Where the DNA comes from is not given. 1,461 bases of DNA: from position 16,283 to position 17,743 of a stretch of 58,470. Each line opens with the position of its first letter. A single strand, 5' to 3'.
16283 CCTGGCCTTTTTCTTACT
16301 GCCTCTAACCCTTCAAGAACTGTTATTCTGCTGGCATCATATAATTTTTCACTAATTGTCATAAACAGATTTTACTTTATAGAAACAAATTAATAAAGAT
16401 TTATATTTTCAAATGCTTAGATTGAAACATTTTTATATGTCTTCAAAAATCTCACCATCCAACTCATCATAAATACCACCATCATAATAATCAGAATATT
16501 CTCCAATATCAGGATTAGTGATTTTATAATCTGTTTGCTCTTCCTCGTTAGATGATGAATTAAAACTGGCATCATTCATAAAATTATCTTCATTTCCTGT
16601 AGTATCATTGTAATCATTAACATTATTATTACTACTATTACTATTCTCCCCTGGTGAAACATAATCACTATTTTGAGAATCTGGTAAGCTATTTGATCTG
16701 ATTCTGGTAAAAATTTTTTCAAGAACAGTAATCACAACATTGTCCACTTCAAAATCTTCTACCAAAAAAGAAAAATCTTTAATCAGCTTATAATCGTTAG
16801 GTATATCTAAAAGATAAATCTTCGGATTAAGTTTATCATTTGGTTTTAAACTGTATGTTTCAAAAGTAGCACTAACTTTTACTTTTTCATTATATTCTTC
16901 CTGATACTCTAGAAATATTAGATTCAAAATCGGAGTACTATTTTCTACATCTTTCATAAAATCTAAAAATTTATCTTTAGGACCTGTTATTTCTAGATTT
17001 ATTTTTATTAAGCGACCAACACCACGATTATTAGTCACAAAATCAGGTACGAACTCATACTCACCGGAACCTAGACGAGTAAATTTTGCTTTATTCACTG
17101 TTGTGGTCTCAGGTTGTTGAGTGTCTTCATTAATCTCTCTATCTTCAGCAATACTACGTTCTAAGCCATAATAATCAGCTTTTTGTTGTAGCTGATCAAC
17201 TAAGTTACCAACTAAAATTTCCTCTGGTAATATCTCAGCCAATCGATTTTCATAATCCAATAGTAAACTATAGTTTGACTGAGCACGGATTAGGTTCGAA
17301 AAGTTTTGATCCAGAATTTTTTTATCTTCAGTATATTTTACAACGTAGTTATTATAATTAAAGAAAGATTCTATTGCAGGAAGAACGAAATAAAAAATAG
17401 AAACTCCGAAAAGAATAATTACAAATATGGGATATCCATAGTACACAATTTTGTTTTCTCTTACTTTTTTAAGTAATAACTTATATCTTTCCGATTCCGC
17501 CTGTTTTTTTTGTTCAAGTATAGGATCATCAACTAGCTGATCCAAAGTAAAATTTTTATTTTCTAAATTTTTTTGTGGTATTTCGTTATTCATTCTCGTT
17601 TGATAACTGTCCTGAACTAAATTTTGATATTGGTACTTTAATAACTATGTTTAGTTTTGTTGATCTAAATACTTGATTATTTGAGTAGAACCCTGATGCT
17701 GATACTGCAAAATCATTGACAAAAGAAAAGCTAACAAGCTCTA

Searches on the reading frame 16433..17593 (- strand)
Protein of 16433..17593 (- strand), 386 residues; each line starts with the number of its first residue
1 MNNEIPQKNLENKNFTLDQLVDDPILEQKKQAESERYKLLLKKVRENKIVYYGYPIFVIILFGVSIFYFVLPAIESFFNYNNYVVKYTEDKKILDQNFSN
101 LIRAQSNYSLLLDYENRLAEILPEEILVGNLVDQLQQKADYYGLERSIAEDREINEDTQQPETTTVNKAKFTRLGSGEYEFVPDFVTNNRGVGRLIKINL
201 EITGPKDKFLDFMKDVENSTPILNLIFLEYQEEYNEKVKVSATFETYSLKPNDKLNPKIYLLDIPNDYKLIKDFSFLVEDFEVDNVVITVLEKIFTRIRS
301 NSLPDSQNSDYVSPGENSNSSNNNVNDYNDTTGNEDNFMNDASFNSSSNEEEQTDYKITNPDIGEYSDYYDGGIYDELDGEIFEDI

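Call 16: search_protein_families(library=pfam, proteins=[window:16433-17593:-], max_evalue=0.001)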
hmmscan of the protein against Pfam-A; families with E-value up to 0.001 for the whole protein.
window:16433-17593:- (386 aa): 0 families

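Call 48: find_homologous_proteins(query=window:16433-17593:-, max_evalue=0.001)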
Query window:16433-17593:- (386 aa): 4 proteins with E <= 0.001 among 3129 candidates.
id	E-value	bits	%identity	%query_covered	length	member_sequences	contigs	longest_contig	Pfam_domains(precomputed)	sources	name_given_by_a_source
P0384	3.6e-246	834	100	100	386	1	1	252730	-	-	-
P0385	1.1e-143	497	64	100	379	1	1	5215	-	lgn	-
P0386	4.4e-142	492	70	84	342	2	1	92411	-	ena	-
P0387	2.5e-136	473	68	87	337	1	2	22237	-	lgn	-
